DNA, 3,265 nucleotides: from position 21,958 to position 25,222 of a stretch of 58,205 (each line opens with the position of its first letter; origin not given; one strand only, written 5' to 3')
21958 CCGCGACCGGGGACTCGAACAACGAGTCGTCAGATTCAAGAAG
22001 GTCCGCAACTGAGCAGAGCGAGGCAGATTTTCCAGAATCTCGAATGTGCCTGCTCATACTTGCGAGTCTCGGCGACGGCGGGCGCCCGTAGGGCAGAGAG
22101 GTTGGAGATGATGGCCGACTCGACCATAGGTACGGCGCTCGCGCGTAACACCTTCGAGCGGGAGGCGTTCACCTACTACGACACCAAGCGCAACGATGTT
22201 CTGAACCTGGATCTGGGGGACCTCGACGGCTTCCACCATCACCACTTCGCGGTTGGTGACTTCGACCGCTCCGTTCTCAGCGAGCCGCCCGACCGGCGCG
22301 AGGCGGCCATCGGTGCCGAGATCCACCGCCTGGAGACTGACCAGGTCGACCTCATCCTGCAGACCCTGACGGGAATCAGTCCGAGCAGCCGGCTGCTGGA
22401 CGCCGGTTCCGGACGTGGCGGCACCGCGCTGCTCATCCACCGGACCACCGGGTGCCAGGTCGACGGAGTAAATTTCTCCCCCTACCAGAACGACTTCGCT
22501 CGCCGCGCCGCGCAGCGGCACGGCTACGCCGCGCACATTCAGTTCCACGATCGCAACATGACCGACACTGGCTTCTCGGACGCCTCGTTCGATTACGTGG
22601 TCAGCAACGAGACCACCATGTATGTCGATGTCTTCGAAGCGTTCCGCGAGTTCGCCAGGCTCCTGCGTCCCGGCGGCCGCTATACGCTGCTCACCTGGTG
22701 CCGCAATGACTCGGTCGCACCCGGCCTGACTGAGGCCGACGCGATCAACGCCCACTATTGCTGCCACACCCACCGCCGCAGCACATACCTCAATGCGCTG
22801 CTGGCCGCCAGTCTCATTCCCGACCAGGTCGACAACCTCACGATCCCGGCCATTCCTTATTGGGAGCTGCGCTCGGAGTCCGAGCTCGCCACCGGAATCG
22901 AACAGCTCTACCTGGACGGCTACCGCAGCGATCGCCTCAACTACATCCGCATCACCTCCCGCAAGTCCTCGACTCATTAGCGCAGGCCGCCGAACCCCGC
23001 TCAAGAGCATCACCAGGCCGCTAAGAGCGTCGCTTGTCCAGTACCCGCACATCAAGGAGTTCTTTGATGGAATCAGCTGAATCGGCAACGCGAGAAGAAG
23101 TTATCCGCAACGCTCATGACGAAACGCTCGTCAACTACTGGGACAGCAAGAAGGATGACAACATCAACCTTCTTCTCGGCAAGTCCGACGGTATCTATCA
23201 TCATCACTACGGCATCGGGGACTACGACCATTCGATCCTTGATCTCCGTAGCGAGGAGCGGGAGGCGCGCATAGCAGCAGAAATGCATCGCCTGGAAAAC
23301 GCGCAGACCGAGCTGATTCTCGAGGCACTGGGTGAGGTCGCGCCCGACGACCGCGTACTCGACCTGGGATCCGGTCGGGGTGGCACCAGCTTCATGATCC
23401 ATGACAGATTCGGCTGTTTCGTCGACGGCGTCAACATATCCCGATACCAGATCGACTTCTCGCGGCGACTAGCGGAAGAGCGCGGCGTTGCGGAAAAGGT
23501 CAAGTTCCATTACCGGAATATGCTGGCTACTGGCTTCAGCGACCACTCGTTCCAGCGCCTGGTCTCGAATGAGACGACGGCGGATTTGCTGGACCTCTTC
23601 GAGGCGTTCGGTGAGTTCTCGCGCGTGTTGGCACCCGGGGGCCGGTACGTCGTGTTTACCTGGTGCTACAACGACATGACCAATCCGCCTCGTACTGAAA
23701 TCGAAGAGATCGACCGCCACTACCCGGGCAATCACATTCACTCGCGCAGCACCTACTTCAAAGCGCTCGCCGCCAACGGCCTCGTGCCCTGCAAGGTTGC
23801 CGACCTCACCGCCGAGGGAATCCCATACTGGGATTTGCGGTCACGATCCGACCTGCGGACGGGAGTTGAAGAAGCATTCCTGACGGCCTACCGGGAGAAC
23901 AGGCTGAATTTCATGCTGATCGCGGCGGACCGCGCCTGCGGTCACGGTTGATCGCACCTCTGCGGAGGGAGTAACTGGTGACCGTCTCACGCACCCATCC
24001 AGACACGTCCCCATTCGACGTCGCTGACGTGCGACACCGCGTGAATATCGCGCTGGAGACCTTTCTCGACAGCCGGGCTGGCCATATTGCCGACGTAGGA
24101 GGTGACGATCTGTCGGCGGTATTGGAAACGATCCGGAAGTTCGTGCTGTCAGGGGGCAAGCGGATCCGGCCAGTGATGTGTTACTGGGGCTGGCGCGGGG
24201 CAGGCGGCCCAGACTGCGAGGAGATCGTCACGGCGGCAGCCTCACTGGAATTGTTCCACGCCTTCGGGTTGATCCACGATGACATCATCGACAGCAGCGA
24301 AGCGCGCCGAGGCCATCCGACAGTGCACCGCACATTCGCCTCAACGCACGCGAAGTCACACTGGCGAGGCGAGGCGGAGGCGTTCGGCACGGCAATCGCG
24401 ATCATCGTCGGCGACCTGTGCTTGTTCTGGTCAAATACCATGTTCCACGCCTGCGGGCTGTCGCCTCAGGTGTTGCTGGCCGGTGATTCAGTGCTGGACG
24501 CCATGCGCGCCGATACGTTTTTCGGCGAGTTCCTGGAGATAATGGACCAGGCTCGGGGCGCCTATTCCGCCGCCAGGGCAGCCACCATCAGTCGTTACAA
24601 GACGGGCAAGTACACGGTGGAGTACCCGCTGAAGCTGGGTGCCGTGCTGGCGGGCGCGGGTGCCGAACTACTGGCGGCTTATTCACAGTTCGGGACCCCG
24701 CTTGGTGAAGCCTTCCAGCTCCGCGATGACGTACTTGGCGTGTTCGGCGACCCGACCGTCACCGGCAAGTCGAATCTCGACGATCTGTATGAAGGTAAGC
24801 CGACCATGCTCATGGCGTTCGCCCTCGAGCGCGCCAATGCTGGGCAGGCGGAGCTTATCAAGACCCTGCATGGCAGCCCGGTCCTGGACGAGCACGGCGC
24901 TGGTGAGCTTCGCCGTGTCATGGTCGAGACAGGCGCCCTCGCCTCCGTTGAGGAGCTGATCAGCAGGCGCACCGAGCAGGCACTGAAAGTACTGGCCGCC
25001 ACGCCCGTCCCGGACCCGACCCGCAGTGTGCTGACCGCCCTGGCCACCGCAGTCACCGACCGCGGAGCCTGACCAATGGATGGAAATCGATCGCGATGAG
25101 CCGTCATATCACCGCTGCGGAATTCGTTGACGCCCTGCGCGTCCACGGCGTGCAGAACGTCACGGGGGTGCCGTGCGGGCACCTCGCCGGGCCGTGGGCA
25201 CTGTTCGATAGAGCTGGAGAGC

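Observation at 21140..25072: Two tandem GPP-C-methyltransferase paralogues plus a third methyltransferase and a prenyl synthase, but no canonical terpene cyclase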

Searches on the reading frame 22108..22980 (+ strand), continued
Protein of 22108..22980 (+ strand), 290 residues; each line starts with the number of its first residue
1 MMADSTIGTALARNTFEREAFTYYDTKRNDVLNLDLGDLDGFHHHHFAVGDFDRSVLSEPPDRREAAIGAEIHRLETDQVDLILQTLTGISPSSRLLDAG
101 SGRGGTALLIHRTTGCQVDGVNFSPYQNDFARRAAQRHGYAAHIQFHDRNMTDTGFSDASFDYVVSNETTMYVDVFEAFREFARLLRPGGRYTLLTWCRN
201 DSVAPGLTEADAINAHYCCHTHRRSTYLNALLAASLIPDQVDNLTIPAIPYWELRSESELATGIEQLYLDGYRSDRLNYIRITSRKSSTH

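Call 85: find_encoding_contigs(protein=P0003, flank=8000, max_places=2)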
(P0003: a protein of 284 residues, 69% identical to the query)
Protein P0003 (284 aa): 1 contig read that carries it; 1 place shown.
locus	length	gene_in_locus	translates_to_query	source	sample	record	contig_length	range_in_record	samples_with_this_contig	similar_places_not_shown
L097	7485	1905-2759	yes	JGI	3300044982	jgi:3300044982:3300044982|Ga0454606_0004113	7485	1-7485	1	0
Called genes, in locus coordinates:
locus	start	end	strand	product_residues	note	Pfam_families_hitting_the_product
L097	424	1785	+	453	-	PF26733:03009_C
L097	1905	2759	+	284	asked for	PF01209:Ubie_methyltran, PF13489:Methyltransf_23, PF13847:Methyltransf_31, PF08241:Methyltransf_11, PF08242:Methyltransf_12, PF13649:Methyltransf_25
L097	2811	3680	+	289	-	PF13489:Methyltransf_23, PF13847:Methyltransf_31, PF08241:Methyltransf_11, PF08242:Methyltransf_12, PF13649:Methyltransf_25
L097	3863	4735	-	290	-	PF00296:Bac_luciferase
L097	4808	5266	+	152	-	PF13577:SnoaL_4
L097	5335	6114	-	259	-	PF00378:ECH_1, PF16113:ECH_2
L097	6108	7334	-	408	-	PF04909:Amidohydro_2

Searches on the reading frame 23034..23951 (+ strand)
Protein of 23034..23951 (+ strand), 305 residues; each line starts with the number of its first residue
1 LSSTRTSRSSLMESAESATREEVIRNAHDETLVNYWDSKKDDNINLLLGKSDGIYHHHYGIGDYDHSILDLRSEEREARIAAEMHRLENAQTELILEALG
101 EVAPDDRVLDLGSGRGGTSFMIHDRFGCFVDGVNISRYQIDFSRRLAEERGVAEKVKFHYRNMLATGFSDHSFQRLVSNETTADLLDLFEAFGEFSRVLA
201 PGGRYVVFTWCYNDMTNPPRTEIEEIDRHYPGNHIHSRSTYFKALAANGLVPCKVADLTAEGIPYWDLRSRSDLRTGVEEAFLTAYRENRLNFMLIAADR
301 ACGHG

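Call 5: search_protein_families(library=pfam, proteins=[window:23034-23951:+])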
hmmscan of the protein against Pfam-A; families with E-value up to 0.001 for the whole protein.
window:23034-23951:+ (305 aa): 8 families
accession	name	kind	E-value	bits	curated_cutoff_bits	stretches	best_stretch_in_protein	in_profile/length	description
PF13847.12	Methyltransf_31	-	1.5e-13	51.1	27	1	105-211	4-113/145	Methyltransferase domain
PF13649.12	Methyltransf_25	-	4.9e-13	50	27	1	108-203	1-97/97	Methyltransferase domain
PF08241.18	Methyltransf_11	-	4.6e-12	46.8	21.2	1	109-206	1-94/95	Methyltransferase domain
PF02353.26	CMAS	-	4.9e-07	29.8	27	1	80-209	36-166/273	Mycolic acid cyclopropane synthetase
PF08242.18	Methyltransf_12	-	2e-05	25.6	30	1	109-204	1-97/98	Methyltransferase domain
PF05175.20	MTS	-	2.9e-05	24.2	23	1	92-179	20-105/170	Methyltransferase small domain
PF13489.12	Methyltransf_23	-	3.3e-05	24.1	27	1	87-218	5-124/164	Methyltransferase domain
PF01209.24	Ubie_methyltran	-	0.00018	21.4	20.1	1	102-209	45-153/233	ubiE/COQ5 methyltransferase family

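Call 8: search_solved_structures(query=window:23067-23951:+, max_evalue=0.00001, show_alignments=1)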
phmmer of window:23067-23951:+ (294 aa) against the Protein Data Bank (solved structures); distinct sequences matched with E-value up to 0.00001: 18.
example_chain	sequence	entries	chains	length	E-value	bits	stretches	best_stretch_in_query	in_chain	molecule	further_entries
4f84_A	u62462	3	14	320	1e-72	248.3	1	15-289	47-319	Geranyl diphosphate 2-C-methyltransferase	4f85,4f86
3vc1_A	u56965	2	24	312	1.2e-69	238.2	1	15-289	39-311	Geranyl diphosphate 2-C-methyltransferase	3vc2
6uv6_A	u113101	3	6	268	5.3e-14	55.6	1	82-289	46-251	D-glucose O-methyltransferase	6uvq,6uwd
21zq_A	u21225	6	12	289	1.4e-13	54.2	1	80-198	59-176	MitM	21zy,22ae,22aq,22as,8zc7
8zc8_A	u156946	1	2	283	1.8e-13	53.9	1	80-198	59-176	MitM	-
5gm1_A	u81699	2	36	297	5.3e-12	49.1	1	74-249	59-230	O-methylransferase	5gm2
5wp4_A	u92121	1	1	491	6.8e-11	45.4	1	90-246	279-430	Phosphoethanolamine N-methyltransferase 1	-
3bus_A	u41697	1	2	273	1.1e-10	44.7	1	86-199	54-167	Methyltransferase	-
5wp5_A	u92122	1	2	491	1.9e-10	43.9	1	89-242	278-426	Phosphomethylethanolamine N-methyltransferase 2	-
4ine_A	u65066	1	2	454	5.6e-10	42.4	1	84-198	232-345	Protein PMT-2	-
7v6h_A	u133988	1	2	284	8.8e-10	41.8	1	81-281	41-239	Cyclopropane fatty-acyl-phospholipid synthase-like methyltransferase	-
2o57_A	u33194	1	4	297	3.8e-08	36.4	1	39-196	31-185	putative sarcosine dimethylglycine methyltransferase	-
1ve3_A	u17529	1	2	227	1.3e-07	34.7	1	94-199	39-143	hypothetical protein PH0226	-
8gdu_A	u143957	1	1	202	2e-07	34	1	86-205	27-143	Methyltransferase domain-containing protein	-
4mwz_A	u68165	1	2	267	1.2e-06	31.5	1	92-206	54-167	Phosphoethanolamine N-methyltransferase, putative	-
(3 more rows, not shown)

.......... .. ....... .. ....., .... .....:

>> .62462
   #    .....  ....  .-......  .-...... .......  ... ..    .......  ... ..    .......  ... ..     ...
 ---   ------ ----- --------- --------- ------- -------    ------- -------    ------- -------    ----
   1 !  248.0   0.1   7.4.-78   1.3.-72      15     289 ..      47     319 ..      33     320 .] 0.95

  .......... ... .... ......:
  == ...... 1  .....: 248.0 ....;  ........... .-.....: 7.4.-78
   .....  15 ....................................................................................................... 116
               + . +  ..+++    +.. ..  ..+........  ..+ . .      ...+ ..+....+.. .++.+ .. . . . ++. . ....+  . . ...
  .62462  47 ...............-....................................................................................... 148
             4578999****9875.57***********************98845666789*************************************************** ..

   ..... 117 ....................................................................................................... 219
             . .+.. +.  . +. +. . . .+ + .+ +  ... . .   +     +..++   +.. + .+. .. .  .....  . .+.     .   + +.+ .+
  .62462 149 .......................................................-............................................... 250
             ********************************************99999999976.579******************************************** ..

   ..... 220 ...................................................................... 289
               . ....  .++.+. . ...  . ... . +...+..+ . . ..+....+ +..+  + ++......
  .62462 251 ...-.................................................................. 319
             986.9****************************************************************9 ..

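Call 46: find_homologous_proteins(query=window:23067-23951:+, max_evalue=1e-20)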
Query window:23067-23951:+ (294 aa): 2141 proteins with E <= 1e-20 among 5557 candidates; the best 120 are listed.
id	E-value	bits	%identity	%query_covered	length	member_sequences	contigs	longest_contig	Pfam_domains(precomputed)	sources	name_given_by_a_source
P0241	7.0e-183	625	93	99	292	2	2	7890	PF13847.13,PF13489.13,PF02353.27,PF13649.13,PF08241.19,PF08242.19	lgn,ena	-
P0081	1.2e-122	427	66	96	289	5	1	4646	PF13847.13,PF13489.13,PF02353.27,PF13649.13,PF08241.19,PF08242.19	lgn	-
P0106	4.1e-121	422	65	96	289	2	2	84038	PF13847.13,PF13489.13,PF02353.27,PF13649.13,PF08241.19,PF08242.19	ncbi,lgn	ncbi:MAG: SAM-dependent methyltransferase [Pseudonocardiaceae bacterium]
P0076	2.2e-120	420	63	98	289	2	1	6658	PF13847.13,PF02353.27,PF13649.13,PF08241.19,PF08242.19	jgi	jgi:geranyl diphosphate 2-C-methyltransferase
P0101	2.8e-120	419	65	96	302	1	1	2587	PF13847.13,PF13489.13,PF13649.13,PF08241.19,PF08242.19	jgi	jgi:geranyl diphosphate 2-C-methyltransferase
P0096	2.2e-115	403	62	95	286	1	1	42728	PF13847.13,PF13489.13,PF02353.27,PF13649.13,PF08241.19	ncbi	ncbi:methyltransferase domain-containing protein [Actinomycetes bacterium KLBMP 9759]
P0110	1.0e-113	398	62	96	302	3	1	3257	PF13847.13,PF13489.13,PF02353.27,PF13649.13,PF08241.19,PF08242.19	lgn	-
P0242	1.2e-113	398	61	98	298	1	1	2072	PF13847.13,PF13649.13,PF08241.19,PF08242.19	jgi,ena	-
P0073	2.1e-113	397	60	98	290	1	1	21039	PF13847.13,PF13489.13,PF02353.27,PF13649.13,PF08241.19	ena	-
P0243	1.2e-110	388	61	94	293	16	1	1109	PF13847.13,PF13489.13,PF02353.27,PF13649.13,PF01209.25,PF08241.19,PF08242.19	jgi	-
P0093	4.5e-110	386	58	97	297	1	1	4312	PF13847.13,PF13489.13,PF02353.27,PF13649.13,PF08241.19,PF08242.19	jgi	jgi:geranyl diphosphate 2-C-methyltransferase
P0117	1.4e-107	378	61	95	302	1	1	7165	PF13847.13,PF13489.13,PF02353.27,PF13649.13,PF08241.19,PF08242.19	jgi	jgi:geranyl diphosphate 2-C-methyltransferase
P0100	1.9e-107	377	59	94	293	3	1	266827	PF13847.13,PF13489.13,PF02353.27,PF13649.13,PF08241.19,PF08242.19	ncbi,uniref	ncbi:methyltransferase domain-containing protein [Micromonospora sp. NPDC047707]|uniref:methyltransf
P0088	2.5e-107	377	59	94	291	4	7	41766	PF13847.13,PF13489.13,PF02353.27,PF13649.13,PF08241.19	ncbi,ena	-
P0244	3.6e-107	376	58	96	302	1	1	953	PF13847.13,PF13489.13,PF13649.13,PF08241.19,PF08242.19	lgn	-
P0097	8.0e-102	359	56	98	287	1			PF13847.13,PF13489.13,PF13649.13,PF08241.19,PF08242.19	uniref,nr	uniref:Putative methyl transferase n=1 Tax=Streptomyces argenteolus TaxID=67274 RepID=A9ZNW3_9ACTN|n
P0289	2.4e-99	351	56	95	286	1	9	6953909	PF13847.13,PF02353.27,PF13649.13,PF08241.19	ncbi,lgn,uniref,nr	ncbi:geranyl diphosphate 2-C-methyltransferase [Nocardiopsis dassonvillei]|uniref:geranyl diphosphat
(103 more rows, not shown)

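Call 47: search_protein_families(library=ncbifam, proteins=[window:23067-23951:+, P0289], max_evalue=1e-10)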
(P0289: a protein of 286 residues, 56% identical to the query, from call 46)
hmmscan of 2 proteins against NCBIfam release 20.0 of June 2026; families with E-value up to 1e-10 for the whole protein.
window:23067-23951:+ (294 aa): 3 families
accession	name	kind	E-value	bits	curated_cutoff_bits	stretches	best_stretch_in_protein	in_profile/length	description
NF041943.1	GPPMT_Stmyces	equivalog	2.4e-108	362.2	400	1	18-289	3-271/272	geranyl diphosphate 2-C-methyltransferase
NF041675.1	sarc_dimgly_tmase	equivalog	1.9e-11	44.5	550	1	41-249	22-220/278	sarcosine/dimethylglycine N-methyltransferase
NF053839.1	CPFASynBruc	equivalog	9.8e-11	41.2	600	0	87-240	168-318/410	cyclopropane fatty acid synthase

P0289 (286 aa): 1 family
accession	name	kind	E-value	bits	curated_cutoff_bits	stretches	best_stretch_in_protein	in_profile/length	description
NF041943.1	GPPMT_Stmyces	equivalog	1.5e-162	539.9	400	1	15-286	1-272/272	geranyl diphosphate 2-C-methyltransferase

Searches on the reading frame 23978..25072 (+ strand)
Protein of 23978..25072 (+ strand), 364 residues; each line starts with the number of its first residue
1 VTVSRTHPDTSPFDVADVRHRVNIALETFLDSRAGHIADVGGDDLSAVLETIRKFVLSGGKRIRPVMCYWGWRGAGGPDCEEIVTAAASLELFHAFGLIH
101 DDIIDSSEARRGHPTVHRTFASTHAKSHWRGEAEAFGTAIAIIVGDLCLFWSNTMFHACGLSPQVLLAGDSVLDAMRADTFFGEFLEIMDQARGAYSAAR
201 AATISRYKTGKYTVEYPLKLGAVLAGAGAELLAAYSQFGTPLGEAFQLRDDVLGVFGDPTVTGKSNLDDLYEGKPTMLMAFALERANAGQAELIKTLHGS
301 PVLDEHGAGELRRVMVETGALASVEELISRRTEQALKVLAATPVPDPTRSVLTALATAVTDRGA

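Call 5: search_protein_families(library=pfam, proteins=[window:23978-25072:+])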
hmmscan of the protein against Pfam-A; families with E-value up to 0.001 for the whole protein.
window:23978-25072:+ (364 aa): 1 family
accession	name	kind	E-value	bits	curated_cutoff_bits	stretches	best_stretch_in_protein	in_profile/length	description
PF00348.22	polyprenyl_synt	-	1.7e-49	168.8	27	1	50-299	6-235/251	Polyprenyl synthetase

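Call 33: search_protein_families(library=ncbifam, proteins=[window:23978-25072:+], max_evalue=0.00001)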
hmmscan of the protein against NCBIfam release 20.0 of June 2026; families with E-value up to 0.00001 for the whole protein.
window:23978-25072:+ (364 aa): 16 families
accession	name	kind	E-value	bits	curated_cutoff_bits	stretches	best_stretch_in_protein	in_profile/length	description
NF042416.1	GFPPS_Mycobact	equivalog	9.5e-91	304.4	600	1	22-364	5-350/350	bifunctional (2E,6E)-farnesyl/geranyl diphosphate synthase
NF041169.1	f2_encap_cargo4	exception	3.4e-74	250.1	450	1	18-362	8-332/334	family 2 encapsulin nanocompartment cargo protein polyprenyl transferase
NF041003.1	GGPP_syn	equivalog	1e-30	107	500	2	44-121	24-100/326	geranylgeranyl diphosphate synthase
NF040698.1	IdsA_Meth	equivalog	2.7e-30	105.7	468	2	50-123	32-104/328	short chain isoprenyl diphosphate synthase IdsA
NF045485.1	FPPsyn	subfamily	2.1e-29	102.6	275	1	50-296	27-261/288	farnesyl diphosphate synthase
NF045549.1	GGPPsyn_IdsB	equivalog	1.5e-27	96.6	475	1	58-362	63-344/346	geranylgeranyl diphosphate synthase IdsB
NF008140.0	PRK10888.1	equivalog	3.9e-26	92.1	412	1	53-357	36-316/323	octaprenyl diphosphate synthase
NF042417.1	NPPPS_Mycobact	equivalog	1.8e-24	86.4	600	1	48-359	44-330/335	nonaprenyl/(2E,6E)-farnesyl/geranylgeranyl diphosphat synthase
NF007877.0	PRK10581.1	equivalog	6.5e-22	78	321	1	45-297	29-270/299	(2E,6E)-farnesyl diphosphate synthase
NF045685.1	GGPPSynCrtE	equivalog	7.5e-22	77.7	460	1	47-296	29-266/293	geranylgeranyl diphosphate synthase CrtE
TIGR02748.1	GerC3_HepT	equivalog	1.9e-21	76.5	456.55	2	54-121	37-103/319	heptaprenyl diphosphate synthase component II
NF045628.1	HxpDPsynlarge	equivalog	6.3e-21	74.7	500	1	38-124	13-98/311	hexaprenyl-diphosphate synthase large subunit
TIGR02749.1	prenyl_cyano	equivalog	3e-19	69.2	383.2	1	55-358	39-316/322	solanesyl diphosphate synthase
NF040789.2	gerfarn_diphsyn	equivalog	6.1e-17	61.8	560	1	82-285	83-269/345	geranylfarnesyl diphosphate synthase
NF040627.1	GFPS_Meth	equivalog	1.5e-11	44.3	600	1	50-256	30-211/285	geranylfarnesyl diphosphate synthase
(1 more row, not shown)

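Call 40: search_solved_structures(query=window:23978-25072:+, max_evalue=1e-20, show_alignments=1)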
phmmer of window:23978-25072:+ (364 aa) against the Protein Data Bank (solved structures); distinct sequences matched with E-value up to 1e-20: 15.
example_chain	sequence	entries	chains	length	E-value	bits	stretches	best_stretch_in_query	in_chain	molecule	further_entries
3lk5_A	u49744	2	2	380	1.2e-70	241.5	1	14-362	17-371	Geranylgeranyl pyrophosphate synthase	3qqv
8f8f_A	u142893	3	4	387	8.5e-67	228.9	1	25-363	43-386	(2E,6E)-farnesyl diphosphate synthase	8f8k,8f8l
5ze6_A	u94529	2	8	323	1.2e-24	90.3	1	54-360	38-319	Octaprenyl diphosphate synthase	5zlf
3wjk_A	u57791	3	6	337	1.3e-24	90.1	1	52-360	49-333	Octaprenyl diphosphate synthase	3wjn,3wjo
3zcd_A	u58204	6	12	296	1.4e-24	90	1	42-293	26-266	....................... | FARNESYL PYROPHOSPHATE SYNTHASE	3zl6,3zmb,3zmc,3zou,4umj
1wy0_A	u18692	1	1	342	1.3e-23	86.9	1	46-311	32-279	geranylgeranyl pyrophosphate synthetase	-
4lob_A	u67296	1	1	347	6e-23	84.7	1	36-354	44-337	Polyprenyl synthetase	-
1wmw_A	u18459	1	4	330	1.5e-22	83.3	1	52-339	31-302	geranylgeranyl diphosphate synthetase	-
6kd7_A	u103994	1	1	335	6.8e-22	81.2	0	50-354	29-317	Polyprenyl synthetase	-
3lji_A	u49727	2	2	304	9.5e-22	80.7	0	42-303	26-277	Geranyltranstransferase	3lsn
3p41_A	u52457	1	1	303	9.9e-22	80.6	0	42-301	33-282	Geranyltranstransferase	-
4jxy_A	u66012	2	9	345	5.8e-21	78.1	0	43-346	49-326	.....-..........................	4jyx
3oyr_A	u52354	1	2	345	6.6e-21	77.9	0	44-359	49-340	Trans-isoprenyl diphosphate synthase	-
7mxz_AAA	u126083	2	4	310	8.3e-21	77.6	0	47-293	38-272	Geranylgeranyl pyrophosphate synthase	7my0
7my1_AAA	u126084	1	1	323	9.3e-21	77.4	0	47-293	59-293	Geranylgeranyl pyrophosphate synthase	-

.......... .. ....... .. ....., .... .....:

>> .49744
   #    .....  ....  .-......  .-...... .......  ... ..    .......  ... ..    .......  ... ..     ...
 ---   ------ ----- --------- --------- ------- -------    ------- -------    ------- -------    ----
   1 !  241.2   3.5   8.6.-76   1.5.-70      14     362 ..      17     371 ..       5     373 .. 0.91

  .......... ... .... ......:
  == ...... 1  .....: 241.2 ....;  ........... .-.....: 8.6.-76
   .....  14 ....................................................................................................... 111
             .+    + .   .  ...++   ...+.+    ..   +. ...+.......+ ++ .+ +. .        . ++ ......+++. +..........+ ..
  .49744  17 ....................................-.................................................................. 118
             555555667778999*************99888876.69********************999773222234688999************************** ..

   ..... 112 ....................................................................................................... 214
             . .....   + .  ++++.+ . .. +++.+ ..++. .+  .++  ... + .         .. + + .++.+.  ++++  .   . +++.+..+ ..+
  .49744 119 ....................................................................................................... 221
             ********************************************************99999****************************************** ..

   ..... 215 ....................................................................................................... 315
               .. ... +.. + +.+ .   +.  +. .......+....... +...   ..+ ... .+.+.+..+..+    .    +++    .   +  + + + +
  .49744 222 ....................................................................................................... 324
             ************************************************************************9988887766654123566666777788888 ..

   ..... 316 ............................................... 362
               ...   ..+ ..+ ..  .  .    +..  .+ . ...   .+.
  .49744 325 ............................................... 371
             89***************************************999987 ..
